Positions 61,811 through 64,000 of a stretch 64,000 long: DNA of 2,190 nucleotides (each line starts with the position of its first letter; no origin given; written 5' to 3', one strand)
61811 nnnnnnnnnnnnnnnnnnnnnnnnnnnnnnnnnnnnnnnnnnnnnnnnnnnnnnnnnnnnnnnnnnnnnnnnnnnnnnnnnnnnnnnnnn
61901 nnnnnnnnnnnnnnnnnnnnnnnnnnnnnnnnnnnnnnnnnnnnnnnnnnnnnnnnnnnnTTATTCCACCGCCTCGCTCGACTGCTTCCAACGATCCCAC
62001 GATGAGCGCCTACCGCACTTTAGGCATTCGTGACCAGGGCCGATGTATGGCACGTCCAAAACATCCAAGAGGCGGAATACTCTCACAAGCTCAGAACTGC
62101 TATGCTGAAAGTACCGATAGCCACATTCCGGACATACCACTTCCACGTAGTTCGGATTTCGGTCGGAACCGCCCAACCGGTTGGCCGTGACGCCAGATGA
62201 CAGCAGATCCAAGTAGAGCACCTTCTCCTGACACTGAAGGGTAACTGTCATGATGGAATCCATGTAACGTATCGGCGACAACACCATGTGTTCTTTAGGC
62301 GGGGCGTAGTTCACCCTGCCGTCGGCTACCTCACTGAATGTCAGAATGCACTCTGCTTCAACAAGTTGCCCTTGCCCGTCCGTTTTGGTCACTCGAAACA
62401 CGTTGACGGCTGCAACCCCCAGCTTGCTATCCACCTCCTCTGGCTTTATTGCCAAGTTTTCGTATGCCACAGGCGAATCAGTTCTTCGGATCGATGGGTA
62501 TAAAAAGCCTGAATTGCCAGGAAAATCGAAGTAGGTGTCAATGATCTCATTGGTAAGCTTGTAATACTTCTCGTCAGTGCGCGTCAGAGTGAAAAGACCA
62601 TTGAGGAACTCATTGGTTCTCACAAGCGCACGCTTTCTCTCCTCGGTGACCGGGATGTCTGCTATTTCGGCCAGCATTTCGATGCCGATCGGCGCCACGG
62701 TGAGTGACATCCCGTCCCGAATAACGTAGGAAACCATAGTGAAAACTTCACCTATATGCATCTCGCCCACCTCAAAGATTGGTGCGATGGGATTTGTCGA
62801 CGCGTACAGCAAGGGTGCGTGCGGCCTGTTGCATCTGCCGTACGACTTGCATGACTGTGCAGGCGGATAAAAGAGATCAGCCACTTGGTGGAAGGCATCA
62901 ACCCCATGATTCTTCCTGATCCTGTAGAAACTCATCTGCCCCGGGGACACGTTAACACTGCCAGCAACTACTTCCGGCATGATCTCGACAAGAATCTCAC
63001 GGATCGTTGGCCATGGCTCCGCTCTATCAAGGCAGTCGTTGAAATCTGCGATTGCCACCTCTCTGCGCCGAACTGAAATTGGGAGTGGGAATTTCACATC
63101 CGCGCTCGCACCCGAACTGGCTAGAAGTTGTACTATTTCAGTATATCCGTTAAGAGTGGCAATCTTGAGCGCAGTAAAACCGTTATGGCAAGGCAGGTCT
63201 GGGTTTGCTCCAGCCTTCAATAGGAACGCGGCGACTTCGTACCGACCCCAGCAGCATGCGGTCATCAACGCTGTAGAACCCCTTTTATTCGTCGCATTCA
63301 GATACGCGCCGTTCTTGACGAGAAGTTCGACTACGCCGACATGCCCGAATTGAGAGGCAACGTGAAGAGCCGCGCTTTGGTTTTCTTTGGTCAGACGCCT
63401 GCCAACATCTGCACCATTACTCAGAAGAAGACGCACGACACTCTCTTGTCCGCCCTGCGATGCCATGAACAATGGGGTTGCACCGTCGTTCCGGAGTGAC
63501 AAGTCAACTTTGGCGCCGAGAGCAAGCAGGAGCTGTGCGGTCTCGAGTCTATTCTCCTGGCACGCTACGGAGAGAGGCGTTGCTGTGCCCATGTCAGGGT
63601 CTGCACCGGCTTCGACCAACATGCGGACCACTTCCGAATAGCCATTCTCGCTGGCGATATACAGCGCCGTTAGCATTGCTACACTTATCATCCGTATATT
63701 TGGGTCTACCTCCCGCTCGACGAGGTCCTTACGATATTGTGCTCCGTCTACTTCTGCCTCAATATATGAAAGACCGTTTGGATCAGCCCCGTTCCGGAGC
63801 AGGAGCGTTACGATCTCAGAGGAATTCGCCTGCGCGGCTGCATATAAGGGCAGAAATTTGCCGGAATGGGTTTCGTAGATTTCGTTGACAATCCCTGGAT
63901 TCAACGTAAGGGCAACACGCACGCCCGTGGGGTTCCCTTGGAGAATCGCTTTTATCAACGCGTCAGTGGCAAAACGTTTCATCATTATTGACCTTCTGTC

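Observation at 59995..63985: Toxin-rich accessory block: TacA/TacT, Fic, and an unusual ankyrin-RES-zinc-ribbon fusion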

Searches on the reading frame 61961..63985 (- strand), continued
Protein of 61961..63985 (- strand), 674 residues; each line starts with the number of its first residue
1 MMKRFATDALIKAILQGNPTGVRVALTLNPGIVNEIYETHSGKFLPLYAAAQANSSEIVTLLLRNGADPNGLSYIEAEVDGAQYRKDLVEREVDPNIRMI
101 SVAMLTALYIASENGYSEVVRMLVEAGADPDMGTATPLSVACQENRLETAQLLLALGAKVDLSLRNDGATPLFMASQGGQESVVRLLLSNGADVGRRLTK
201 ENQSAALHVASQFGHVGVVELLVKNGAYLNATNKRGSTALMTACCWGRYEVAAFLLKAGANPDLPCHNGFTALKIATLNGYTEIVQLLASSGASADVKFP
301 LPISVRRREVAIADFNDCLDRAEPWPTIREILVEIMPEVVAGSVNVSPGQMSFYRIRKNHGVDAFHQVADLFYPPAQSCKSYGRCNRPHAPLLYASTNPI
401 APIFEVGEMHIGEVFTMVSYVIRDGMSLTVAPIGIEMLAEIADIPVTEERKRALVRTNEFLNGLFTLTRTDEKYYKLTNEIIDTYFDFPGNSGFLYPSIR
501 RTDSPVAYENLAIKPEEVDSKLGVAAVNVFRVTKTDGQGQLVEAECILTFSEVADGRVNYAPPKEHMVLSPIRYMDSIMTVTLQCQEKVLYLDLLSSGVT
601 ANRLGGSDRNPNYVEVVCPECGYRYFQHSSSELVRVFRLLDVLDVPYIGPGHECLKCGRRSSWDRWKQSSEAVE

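Call 76: find_related_loci(query=window:61961-63985:-, collection=genome_contigs, flank=10000)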
Query window:61961-63985:- (674 aa) in genome_contigs; peptide patterns used: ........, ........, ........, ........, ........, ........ (x = any residue, [..] = any of these).
113 stretches matched a pattern; 20 encode a relative of the query (tblastn E <= 1e-3); 20 distinct loci.
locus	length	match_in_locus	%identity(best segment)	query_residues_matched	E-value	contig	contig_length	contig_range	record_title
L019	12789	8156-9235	38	45-299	7e-24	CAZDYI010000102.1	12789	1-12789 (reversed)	MAG TPA_asm: uncultured Gammaproteobacteria bacterium isolate SRP338948_co1_71 genome assembly, contig: k141_415860, who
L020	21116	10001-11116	33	7-297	7e-23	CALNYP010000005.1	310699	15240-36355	MAG: uncultured bacterium isolate LOGT_bin.0176 genome assembly, contig: contig_23972, whole genome shotgun sequence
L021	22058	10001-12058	32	42-300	2e-22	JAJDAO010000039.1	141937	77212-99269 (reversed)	MAG: Deltaproteobacteria bacterium isolate OFTM73 OFTM73_38, whole genome shotgun sequence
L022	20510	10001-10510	40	105-300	5e-20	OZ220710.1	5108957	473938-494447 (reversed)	MAG: Thermodesulfobacteriota bacterium isolate dce1034a-8f23-488c-aa07-39e6c80a0035 genome assembly, chromosome: 1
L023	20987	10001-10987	28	10-315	5e-19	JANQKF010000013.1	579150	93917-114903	MAG: Cyclobacteriaceae bacterium isolate PL25a_bin.147 k99_2379719, whole genome shotgun sequence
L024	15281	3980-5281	28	24-339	3e-14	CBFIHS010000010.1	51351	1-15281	MAG: Pseudohongiellaceae bacterium isolate Co_bin_751_indper genome assembly, contig: Co_bin_751_indper_c10, whole genom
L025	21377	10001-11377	29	40-300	6e-14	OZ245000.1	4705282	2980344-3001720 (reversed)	MAG: Candidatus Rariloculaceae bacterium isolate 04f5adf3-adc5-4b11-a252-46a7a8cc0e04 genome assembly, chromosome: 1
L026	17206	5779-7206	30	106-341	4e-13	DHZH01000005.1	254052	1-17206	MAG TPA_asm: Gammaproteobacteria bacterium UBA5109 UBA5109_contig_519, whole genome shotgun sequence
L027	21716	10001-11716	36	3-299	5e-12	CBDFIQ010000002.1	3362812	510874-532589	MAG: Longimicrobiales bacterium isolate 5dc54ac6-8f59-47ea-946d-6c49d2011641 genome assembly, contig: contig_2, whole ge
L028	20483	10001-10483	32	106-359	7e-12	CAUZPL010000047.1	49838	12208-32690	MAG: Planctomycetota bacterium isolate CB6_AW.47 genome assembly, contig: Ga0310123_10000234, whole genome shotgun seque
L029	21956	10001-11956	27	26-359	3e-11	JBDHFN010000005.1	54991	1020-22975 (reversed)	MAG: Gemmatimonadota bacterium isolate M8-58_Bin_228 M8-58_Bin_228_scaffold_1298, whole genome shotgun sequence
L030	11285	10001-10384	39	1-291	3e-10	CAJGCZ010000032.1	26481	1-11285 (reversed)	MAG: uncultured Akkermansia sp. isolate MAG35 genome assembly, contig: k141_6218029_length_26481_cov_33.1697, whole geno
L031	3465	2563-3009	32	10-297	5e-8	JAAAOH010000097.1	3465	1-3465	MAG: Spirochaetes bacterium isolate GSL.Bin19 NODE_19651_length_3465_cov_0.504187, whole genome shotgun sequence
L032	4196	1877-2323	32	108-297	1e-7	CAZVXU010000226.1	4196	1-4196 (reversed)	MAG TPA_asm: uncultured Spirochaetaceae bacterium isolate binchicken_co8_286 genome assembly, contig: NODE_42943_length_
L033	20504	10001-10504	33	108-306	4e-8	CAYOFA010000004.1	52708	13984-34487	MAG TPA_asm: uncultured Spirochaetaceae bacterium isolate SRP332253_co1_294 genome assembly, contig: NODE_689_length_527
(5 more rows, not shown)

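Call 81: find_encoding_contigs(protein=P0174, flank=5000, max_places=3)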
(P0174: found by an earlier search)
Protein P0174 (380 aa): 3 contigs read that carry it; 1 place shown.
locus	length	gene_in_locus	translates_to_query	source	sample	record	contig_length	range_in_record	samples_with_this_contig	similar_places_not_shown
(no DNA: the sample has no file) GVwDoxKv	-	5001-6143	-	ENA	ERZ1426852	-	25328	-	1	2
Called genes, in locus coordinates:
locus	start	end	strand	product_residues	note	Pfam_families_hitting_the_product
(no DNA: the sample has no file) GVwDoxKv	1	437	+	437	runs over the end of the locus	PF01966:HD (weak)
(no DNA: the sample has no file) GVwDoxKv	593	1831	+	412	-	PF21810:DUF6880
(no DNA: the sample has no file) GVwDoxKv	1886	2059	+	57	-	-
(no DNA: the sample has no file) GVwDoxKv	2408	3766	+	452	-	PF22016:DUF6933, PF04184:ST7 (faint)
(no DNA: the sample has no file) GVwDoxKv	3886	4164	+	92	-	-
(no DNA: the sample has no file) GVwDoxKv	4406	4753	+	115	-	PF04993:TfoX_N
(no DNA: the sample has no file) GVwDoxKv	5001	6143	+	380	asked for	PF13776:DUF4172, PF02661:Fic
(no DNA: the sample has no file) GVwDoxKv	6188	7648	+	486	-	PF11074:DUF2779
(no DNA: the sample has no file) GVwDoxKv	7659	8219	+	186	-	PF22522:DUF6998 (weak)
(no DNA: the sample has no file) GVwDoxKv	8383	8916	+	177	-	-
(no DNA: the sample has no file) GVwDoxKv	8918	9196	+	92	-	PF03083:MtN3_slv (weak), PF04193:PQ-loop (weak)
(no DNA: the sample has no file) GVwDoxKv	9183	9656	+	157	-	PF00359:PTS_EIIA_2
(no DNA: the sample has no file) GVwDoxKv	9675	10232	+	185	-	-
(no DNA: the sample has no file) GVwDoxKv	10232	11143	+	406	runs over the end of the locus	PF02195:ParB_N, PF01555:N6_N4_Mtase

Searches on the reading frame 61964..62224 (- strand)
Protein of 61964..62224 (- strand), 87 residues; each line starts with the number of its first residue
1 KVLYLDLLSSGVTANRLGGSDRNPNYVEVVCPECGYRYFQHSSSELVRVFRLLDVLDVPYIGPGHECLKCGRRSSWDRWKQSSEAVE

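Call 88: find_homologous_proteins(query=A8, max_evalue=0.01)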
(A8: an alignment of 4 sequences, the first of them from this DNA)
Query A8 (4 sequences) (87 aa, profile of the alignment): 1 proteins with E <= 0.01 among 71 candidates.
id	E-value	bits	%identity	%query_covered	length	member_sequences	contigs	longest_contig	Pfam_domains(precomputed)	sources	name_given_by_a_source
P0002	3.8e-44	166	100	100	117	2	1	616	-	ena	-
